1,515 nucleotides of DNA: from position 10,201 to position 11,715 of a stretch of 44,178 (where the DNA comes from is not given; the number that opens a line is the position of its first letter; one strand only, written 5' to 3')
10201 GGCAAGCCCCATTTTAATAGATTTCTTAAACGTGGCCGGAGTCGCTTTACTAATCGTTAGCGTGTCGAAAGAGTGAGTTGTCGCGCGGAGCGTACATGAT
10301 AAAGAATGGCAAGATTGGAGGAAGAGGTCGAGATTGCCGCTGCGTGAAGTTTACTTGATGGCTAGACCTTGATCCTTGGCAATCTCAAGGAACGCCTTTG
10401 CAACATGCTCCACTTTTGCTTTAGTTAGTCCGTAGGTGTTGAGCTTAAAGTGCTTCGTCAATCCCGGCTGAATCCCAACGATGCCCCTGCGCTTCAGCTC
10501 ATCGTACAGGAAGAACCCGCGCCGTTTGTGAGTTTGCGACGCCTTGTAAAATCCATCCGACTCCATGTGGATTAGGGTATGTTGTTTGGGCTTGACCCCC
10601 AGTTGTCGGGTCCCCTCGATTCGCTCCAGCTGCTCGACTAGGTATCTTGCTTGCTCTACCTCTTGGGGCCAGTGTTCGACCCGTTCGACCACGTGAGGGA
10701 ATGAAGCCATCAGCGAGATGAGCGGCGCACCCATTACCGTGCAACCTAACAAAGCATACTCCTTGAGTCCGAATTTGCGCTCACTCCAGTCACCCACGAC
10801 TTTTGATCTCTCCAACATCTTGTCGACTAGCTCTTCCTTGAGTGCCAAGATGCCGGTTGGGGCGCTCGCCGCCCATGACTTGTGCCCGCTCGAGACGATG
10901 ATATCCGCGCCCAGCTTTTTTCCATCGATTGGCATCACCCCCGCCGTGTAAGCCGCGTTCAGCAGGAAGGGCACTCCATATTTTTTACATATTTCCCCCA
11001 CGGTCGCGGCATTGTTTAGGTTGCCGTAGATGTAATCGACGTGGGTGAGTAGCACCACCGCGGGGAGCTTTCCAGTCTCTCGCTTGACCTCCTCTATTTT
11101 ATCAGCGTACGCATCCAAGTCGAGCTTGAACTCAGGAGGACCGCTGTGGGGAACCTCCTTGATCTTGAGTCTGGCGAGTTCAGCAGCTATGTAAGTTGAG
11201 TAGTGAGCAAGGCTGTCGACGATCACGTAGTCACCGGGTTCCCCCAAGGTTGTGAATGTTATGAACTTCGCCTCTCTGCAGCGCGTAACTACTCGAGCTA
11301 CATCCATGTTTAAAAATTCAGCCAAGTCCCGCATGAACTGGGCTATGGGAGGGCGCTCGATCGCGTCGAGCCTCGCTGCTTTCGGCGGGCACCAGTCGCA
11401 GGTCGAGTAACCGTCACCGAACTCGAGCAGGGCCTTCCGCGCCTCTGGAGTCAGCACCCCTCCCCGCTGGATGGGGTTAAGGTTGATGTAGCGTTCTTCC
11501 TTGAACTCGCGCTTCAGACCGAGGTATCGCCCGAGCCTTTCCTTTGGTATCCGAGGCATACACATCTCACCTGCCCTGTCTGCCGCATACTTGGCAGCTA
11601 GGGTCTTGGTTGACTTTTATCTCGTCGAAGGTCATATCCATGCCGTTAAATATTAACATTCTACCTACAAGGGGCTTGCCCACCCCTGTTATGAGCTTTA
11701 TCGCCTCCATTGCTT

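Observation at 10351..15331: Ubiquitin-like protein and E1 embedded between sulfide-assimilation genes and SepCysS: candidate protein-thiocarboxylate route to Cys-tRNA and/or homocysteine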

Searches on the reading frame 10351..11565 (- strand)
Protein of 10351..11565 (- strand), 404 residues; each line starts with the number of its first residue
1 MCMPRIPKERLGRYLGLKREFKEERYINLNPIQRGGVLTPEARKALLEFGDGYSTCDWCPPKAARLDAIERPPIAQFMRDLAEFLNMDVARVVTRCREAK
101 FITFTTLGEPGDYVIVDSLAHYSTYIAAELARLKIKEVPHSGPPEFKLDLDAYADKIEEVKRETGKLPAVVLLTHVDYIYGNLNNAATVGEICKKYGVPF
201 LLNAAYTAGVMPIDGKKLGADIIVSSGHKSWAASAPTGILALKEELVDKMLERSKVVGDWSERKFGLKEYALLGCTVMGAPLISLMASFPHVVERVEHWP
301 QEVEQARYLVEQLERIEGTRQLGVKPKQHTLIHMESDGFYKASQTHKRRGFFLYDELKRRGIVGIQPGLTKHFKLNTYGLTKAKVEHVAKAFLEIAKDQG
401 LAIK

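Call 3: search_protein_families(library=pfam, proteins=[window:10351-11565:-])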
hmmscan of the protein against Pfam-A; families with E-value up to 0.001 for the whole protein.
window:10351-11565:- (404 aa): 6 families
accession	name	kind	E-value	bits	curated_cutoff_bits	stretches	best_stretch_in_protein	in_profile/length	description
PF05889.19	SepSecS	-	7.4e-20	71.5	21.1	1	110-394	100-386/389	O-phosphoseryl-tRNA(Sec) selenium transferase, SepSecS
PF00266.25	Aminotran_5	-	1.6e-17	64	21.5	1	109-334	86-314/371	Aminotransferase class-V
PF00155.27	Aminotran_1_2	-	3e-13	50.1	19.7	1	75-391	45-360/361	Aminotransferase class I and II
PF01041.23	DegT_DnrJ_EryC1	-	1.5e-07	31.4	19.8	1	73-220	25-161/360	DegT/DnrJ/EryC1/StrS aminotransferase family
PF01212.27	Beta_elim_lyase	-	4.2e-06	26.7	27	1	76-321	36-273/288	Beta-eliminating lyase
PF00282.25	Pyridoxal_deC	-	1.3e-05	24.6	27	1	117-210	150-241/375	Pyridoxal-dependent decarboxylase conserved domain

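Call 4: search_protein_families(library=ncbifam, proteins=[window:10351-11565:-])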
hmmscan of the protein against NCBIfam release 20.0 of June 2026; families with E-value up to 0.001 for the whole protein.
window:10351-11565:- (404 aa): 21 families
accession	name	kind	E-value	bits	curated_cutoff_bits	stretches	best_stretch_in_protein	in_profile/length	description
NF006810.0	PRK09331.1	subfamily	6.1e-172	571.8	301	1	18-402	14-395/397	Sep-tRNA:Cys-tRNA synthetase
TIGR02539.1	SepCysS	equivalog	4.4e-155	516.3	365.25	1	23-398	5-368/370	O-phospho-L-seryl-tRNA:Cys-tRNA synthase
TIGR01977.1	am_tr_V_EF2568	hypoth_equivalog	2.7e-13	49.7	377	1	155-246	125-216/376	cysteine desulfurase family protein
TIGR01979.1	sufS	subfamily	1.5e-11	43.8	475.1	1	110-251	107-242/403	SufS family cysteine desulfurase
NF040779.1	Sec_lyase_SclA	exception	9.8e-11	41.2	525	1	103-250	77-219/378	selenocysteine lyase SclA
TIGR04343.1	egtE_PLP_lyase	equivalog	9.7e-09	34.5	400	1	166-254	142-227/370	ergothioneine biosynthesis PLP-dependent enzyme EgtE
NF041166.1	f2_encap_cargo1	exception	4.1e-08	32.8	800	1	168-250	387-468/623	family 2A encapsulin nanocompartment cargo protein cysteine desulfurase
TIGR03301.1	PhnW-AepZ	equivalog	4.5e-07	29.6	360.8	1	120-379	83-337/355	2-aminoethylphosphonate aminotransferase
NF047599.1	SerpalmtaseBetaP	equivalog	6.6e-07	28.3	500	1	78-218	94-225/394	serine palmitoyltransferase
NF010006.0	PRK13479.1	equivalog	2.6e-06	26.8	296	1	113-368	82-329/369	2-aminoethylphosphonate--pyruvate transaminase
NF010611.0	PRK14012.1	equivalog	3.2e-06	26.3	548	1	169-242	148-218/406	IscS subfamily cysteine desulfurase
NF047603.1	SerpalmtaseAlphaP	equivalog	6.9e-06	25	670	1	80-217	98-225/399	serine palmitoyltransferase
NF006791.0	PRK09295.1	equivalog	1e-05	24.8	661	1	163-250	163-246/406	cysteine desulfurase SufS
TIGR02326.1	transamin_PhnW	equivalog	2e-05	23.9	400.8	1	156-368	119-328/363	2-aminoethylphosphonate--pyruvate transaminase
TIGR02006.1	IscS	equivalog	2e-05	23.8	643.2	1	159-242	134-214/402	IscS subfamily cysteine desulfurase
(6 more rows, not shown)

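Call 28: find_related_loci(query=window:10351-11565:-, collection=genome_contigs, flank=10000)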
Query window:10351-11565:- (404 aa) in genome_contigs; peptide patterns used: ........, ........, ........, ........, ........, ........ (x = any residue, [..] = any of these).
155 stretches matched a pattern; 71 encode a relative of the query (tblastn E <= 1e-3); 69 distinct loci.
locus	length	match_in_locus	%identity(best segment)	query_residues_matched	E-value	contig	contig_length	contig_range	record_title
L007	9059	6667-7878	94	1-404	0e+0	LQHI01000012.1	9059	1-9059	MAG: Hadesarchaea archaeon DG-33 contigWOR1_52_54_11471, whole genome shotgun sequence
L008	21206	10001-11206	93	3-404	0e+0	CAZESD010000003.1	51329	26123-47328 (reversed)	MAG TPA_asm: Candidatus Hadarchaeota archaeon isolate SRP239594_co1_156 genome assembly, contig: NODE_77_length_51329_co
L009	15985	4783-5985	93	1-401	0e+0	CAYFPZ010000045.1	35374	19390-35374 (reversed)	MAG TPA_asm: Candidatus Hadarchaeota archaeon isolate ERP108616_co1_256 genome assembly, contig: k119_1090618, whole gen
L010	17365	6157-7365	91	1-403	0e+0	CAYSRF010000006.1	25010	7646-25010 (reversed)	MAG TPA_asm: Candidatus Hadarchaeota archaeon isolate SRP239594_co1_80 genome assembly, contig: NODE_638_length_25010_co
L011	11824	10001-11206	89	3-404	0e+0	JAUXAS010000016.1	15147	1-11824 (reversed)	MAG: Hadesarchaea archaeon isolate CSMAG_2768 CSMAG_2768_k141_723295_length_15147_cov_11.9677, whole genome shotgun sequ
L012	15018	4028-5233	88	3-404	0e+0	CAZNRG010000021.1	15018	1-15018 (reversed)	MAG TPA_asm: Candidatus Hadarchaeota archaeon isolate SRP239594_co1_76 genome assembly, contig: NODE_1802_length_15018_c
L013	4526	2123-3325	87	3-403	0e+0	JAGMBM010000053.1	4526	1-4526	MAG: Hadesarchaea archaeon isolate RS_16_21 ZL425.bin.21.fa_53, whole genome shotgun sequence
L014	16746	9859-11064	86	3-404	0e+0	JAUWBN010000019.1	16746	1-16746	MAG: Hadesarchaea archaeon isolate CSMAG_1321 CSMAG_1321_k141_1126696_length_16746_cov_15.7660, whole genome shotgun seq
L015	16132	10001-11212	85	1-404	0e+0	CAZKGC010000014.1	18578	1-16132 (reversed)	MAG TPA_asm: Candidatus Hadarchaeota archaeon isolate binchicken_co395_48 genome assembly, contig: NODE_598_length_18578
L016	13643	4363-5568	86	3-404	0e+0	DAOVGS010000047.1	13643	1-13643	MAG TPA_asm: Hadesarchaea archaeon isolate CSMAG_1141 CSMAG_1141_k141_44793_length_13643_cov_7.3571, whole genome shotgu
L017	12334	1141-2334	86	6-403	0e+0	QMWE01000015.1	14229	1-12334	MAG: Hadesarchaea archaeon isolate B75_G9 B75_Guay9_scaffold_03895, whole genome shotgun sequence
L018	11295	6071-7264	85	6-403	0e+0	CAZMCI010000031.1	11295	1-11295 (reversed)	MAG TPA_asm: Candidatus Hadarchaeota archaeon isolate binchicken_co349_82 genome assembly, contig: NODE_1940_length_1129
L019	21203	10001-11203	88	3-403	0e+0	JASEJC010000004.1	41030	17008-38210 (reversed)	MAG: Candidatus Hodarchaeaceae archaeon isolate Yes71-22 NODE_4_length_41030_cov_9.968250, whole genome shotgun sequence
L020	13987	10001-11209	82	1-403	0e+0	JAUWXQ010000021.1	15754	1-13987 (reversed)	MAG: Hadesarchaea archaeon isolate CSMAG_2688 CSMAG_2688_k141_794346_length_15754_cov_9.6203, whole genome shotgun seque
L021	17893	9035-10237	79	3-403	0e+0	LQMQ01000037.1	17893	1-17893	MAG: Candidatus Hadarchaeum yellowstonense isolate YNP_45 contig_124_3162, whole genome shotgun sequence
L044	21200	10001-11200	69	5-404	0e+0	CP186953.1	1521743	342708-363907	MAG: Candidatus Methanosuratincola verstraetei isolate LCB70 chromosome, complete genome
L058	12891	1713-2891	56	10-404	2e-153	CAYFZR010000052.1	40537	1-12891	MAG TPA_asm: uncultured archaeon isolate ERP108616_co1_421 genome assembly, contig: k119_1195545, whole genome shotgun s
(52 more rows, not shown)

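Call 35: search_protein_families(library=pfam, max_evalue=0.001, proteins=[L044:8018-8911:-, L044:8868-9710:-, L044:9734-9919:+, L044:7340-7780:-, L044:6808-7296:-, L044:11214-11879:-, L021:8300-8893:-, L021:10282-11163:+, L021:11144-11380:+, L021:11377-11799:-])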
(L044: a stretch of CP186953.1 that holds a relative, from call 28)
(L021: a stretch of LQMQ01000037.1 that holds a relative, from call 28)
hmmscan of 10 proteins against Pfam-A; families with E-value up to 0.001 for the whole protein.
L044:8018-8911:- (297 aa): 0 families

L044:8868-9710:- (280 aa): 1 family
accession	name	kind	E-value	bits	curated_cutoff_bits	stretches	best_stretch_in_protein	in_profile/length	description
PF00899.27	ThiF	-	1.6e-73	247.2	28.1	1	42-272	1-238/238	ThiF family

L044:9734-9919:+ (61 aa): 0 families

L044:7340-7780:- (146 aa): 1 family
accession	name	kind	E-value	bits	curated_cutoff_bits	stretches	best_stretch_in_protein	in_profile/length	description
PF00582.32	Usp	-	1.3e-31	110.5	24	1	1-145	1-141/141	Universal stress protein family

L044:6808-7296:- (162 aa): 0 families

L044:11214-11879:- (221 aa): 2 families
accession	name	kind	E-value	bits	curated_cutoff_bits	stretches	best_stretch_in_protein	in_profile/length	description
PF02811.25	PHP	-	1.2e-05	26.1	26.4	1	7-79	1-66/164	PHP domain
PF01876.22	RNase_P_p30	-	0.00076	19.4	35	0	19-153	13-146/214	RNase P subunit p30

L021:8300-8893:- (197 aa): 1 family
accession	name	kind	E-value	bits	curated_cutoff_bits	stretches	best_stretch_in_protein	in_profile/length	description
PF02596.20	DUF169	-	8e-29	101.4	27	1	78-191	96-208/209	Uncharacterised ArCR, COG2043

L021:10282-11163:+ (293 aa): 1 family
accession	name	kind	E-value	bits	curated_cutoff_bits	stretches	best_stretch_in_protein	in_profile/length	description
PF00899.27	ThiF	-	1.1e-84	283.8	28.1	1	29-263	1-237/238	ThiF family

L021:11144-11380:+ (78 aa): 2 families
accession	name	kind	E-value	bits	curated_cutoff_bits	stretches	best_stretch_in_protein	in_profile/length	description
PF01206.22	TusA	-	7.3e-24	83.9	28.6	1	8-77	1-70/70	Sulfurtransferase TusA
PF10006.14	DUF2249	-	3.2e-05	24.1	29.5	1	10-76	2-69/70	Uncharacterized conserved protein (DUF2249)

L021:11377-11799:- (140 aa): 2 families
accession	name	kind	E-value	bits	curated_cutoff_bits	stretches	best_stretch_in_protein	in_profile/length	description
PF14464.11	Prok-JAB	-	2.6e-19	69.6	25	1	10-116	5-104/114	Prokaryotic homologs of the JAB domain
PF01398.27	JAB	-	1.8e-08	34.6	22.5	1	10-100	13-109/117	JAB1/Mov34/MPN/PAD-1 ubiquitin protease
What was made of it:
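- Hadarchaeum replaces Ubl-E1a with E1b-TusA at the SepCysS locus (call 35).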

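Call 61: search_protein_families(library=ncbifam, max_evalue=0.001, proteins=[L044:8018-8911:-, L044:9734-9919:+, L021:8300-8893:-, L021:10282-11163:+, L021:11377-11799:-, L044:8868-9710:-, L010:10379-10666:-])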
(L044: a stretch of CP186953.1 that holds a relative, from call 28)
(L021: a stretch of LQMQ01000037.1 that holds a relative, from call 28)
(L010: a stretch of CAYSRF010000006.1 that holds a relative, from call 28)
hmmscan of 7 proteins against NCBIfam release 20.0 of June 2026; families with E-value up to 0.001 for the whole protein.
L044:8018-8911:- (297 aa): 0 families

L044:9734-9919:+ (61 aa): 0 families

L021:8300-8893:- (197 aa): 0 families

L021:10282-11163:+ (293 aa): 23 families
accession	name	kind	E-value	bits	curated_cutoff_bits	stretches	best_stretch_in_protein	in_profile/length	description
NF006444.0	PRK08762.1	equivalog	2.8e-110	368.6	449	1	21-285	120-385/387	molybdopterin-synthase adenylyltransferase MoeB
NF047750.1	SAMPActivE1UbaA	equivalog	7e-103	343.6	450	1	21-287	5-269/270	SAMP-activating enzyme E1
NF005646.0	PRK07411.1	equivalog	6.8e-95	318.4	633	1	20-288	10-270/390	molybdopterin-synthase adenylyltransferase MoeB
NF005902.0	PRK07878.1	equivalog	2.3e-89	300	647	1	20-287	14-277/392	adenylyltransferase/sulfurtransferase MoeZ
NF004281.0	PRK05690.1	subfamily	8.8e-85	283.9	266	1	21-266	5-249/250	molybdopterin-synthase adenylyltransferase MoeB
TIGR02356.1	adenyl_thiF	equivalog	7.7e-77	257.3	275.25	1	28-230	1-203/203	thiazole biosynthesis adenylyltransferase ThiF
NF004111.0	PRK05600.1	equivalog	2.9e-67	227.4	437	1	12-262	5-258/371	ThiF family adenylyltransferase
TIGR02355.1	moeB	equivalog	1.9e-64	217.3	376.55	1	26-265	2-240/240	molybdopterin-synthase adenylyltransferase MoeB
NF009123.0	PRK12475.1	subfamily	7.9e-57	193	510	1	28-274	4-252/338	MoeB/ThiF family adenylyltransferase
NF006204.0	PRK08328.1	equivalog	1.8e-46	158.6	339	1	21-255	2-230/231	hypothetical protein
NF006395.0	PRK08644.1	equivalog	6.1e-29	101.2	159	1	34-160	16-141/215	sulfur carrier protein ThiS adenylyltransferase ThiF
NF006077.0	PRK08223.1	equivalog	6.3e-27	94.3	266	1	41-181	21-160/296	hypothetical protein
TIGR02354.1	thiF_fam2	equivalog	9.7e-24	84.4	152.2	1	43-159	16-131/200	thiamine biosynthesis protein ThiF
NF011696.0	PRK15116.1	equivalog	5.8e-18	65.5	304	1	43-170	25-153/268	tRNA cyclic N6-threonylcarbamoyladenosine(37) synthase TcdA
TIGR01408.1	Ube1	subfamily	3.9e-16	58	750.05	1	38-205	409-583/1008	ubiquitin-activating enzyme E1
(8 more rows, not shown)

L021:11377-11799:- (140 aa): 1 family
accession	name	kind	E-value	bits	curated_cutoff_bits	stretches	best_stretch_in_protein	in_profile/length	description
NF041370.1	desamp_Halo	equivalog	2.5e-12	46.8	130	1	10-116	8-115/133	desampylase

L044:8868-9710:- (280 aa): 22 families
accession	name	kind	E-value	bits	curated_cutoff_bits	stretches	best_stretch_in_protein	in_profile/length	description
NF006444.0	PRK08762.1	equivalog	4.9e-86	288.8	449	1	31-278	117-372/387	molybdopterin-synthase adenylyltransferase MoeB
NF004281.0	PRK05690.1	subfamily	2.4e-74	249.7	266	1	33-274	4-249/250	molybdopterin-synthase adenylyltransferase MoeB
NF006204.0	PRK08328.1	equivalog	4.8e-70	235.7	339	1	34-260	2-227/231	hypothetical protein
NF047750.1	SAMPActivE1UbaA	equivalog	1.1e-68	231.5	450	1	37-276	8-251/270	SAMP-activating enzyme E1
NF005902.0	PRK07878.1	equivalog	3.5e-64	217.1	647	1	34-271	15-261/392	adenylyltransferase/sulfurtransferase MoeZ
TIGR02356.1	adenyl_thiF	equivalog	4.4e-64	215.6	275.25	1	41-238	1-203/203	thiazole biosynthesis adenylyltransferase ThiF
NF005646.0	PRK07411.1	equivalog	2.6e-61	207.9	633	1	30-274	7-256/390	molybdopterin-synthase adenylyltransferase MoeB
TIGR02355.1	moeB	equivalog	9.5e-60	202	376.55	1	38-273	1-240/240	molybdopterin-synthase adenylyltransferase MoeB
NF004111.0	PRK05600.1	equivalog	3.2e-54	184.4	437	1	32-268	12-256/371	ThiF family adenylyltransferase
NF009123.0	PRK12475.1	subfamily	1e-43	149.9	510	1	41-276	4-246/338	MoeB/ThiF family adenylyltransferase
NF006395.0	PRK08644.1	equivalog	2.5e-32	112.2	159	1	43-175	12-143/215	sulfur carrier protein ThiS adenylyltransferase ThiF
TIGR02354.1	thiF_fam2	equivalog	1.1e-26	94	152.2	1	46-171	6-130/200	thiamine biosynthesis protein ThiF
NF006077.0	PRK08223.1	equivalog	4.2e-26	91.6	266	1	53-196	20-165/296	hypothetical protein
NF011696.0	PRK15116.1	equivalog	3e-23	82.8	304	1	49-181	18-151/268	tRNA cyclic N6-threonylcarbamoyladenosine(37) synthase TcdA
NF005901.0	PRK07877.1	equivalog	7.6e-20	70.7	476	1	32-180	80-225/722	Rv1355c family protein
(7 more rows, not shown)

L010:10379-10666:- (95 aa): 4 families
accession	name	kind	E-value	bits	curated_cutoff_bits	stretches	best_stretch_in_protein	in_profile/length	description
NF041918.1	SAMP1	equivalog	1.1e-23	83.5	60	1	5-94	3-91/91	ubiquitin-like small modifier protein 1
TIGR01687.1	moaD_arch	subfamily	2.9e-19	69.3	49.5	1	3-94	1-88/88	MoaD family protein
TIGR01682.1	moaD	equivalog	1.3e-08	35.6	66.15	1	5-94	3-80/80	molybdopterin converting factor subunit 1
NF008347.0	PRK11130.1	equivalog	2.3e-05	24.9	94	1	9-94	8-81/81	molybdopterin synthase sulfur carrier subunit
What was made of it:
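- The JAB next to SepCysS weakly matches the haloarchaeal desampylase model (46.8 bits, cut-off 130) (call 61).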

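Call 64: search_solved_structures(query=window:10351-11565:-, max_evalue=1e-10, show_alignments=1)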
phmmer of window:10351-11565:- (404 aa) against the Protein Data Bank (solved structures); distinct sequences matched with E-value up to 1e-10: 3.
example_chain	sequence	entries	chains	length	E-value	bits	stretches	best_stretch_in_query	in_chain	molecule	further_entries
3wkr_A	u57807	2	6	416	1.5e-118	399.5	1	11-397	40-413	O-phospho-L-seryl-tRNA:Cys-tRNA synthase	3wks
5x6b_I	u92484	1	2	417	1.5e-118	399.4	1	11-397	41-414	O-phospho-L-seryl-tRNA:Cys-tRNA synthase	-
2e7i_A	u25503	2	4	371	4e-100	338.8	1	18-397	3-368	Sep-tRNA:Cys-tRNA synthase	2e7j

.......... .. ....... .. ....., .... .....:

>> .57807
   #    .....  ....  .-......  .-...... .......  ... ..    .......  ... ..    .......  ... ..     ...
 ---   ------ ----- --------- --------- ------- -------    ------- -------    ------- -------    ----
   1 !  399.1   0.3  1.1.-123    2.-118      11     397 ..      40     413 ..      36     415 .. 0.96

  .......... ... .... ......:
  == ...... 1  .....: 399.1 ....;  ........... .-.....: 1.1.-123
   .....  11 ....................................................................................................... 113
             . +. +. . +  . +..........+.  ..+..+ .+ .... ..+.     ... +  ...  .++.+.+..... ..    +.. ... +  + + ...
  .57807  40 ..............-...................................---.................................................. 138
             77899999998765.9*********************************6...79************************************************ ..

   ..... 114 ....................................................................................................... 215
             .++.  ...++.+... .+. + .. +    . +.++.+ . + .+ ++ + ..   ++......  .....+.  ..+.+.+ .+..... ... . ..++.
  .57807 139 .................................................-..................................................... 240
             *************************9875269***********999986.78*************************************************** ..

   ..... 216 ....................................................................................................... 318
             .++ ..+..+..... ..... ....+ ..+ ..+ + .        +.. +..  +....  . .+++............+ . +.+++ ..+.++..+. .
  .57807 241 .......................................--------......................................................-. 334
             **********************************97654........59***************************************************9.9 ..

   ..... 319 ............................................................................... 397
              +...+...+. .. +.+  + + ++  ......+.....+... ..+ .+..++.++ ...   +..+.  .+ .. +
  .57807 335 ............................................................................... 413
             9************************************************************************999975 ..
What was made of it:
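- On SepCysS (TIGR02539): Alignment to M. jannaschii 3WKR: C-D-W-C aligns with C-D-Y-C, LLGCT with MLGCT, and SGHKS is conserved (call 64).
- Checked: The PLP lysine and the three catalytic cysteines align with M. jannaschii SepCysS 3WKR (call 64).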
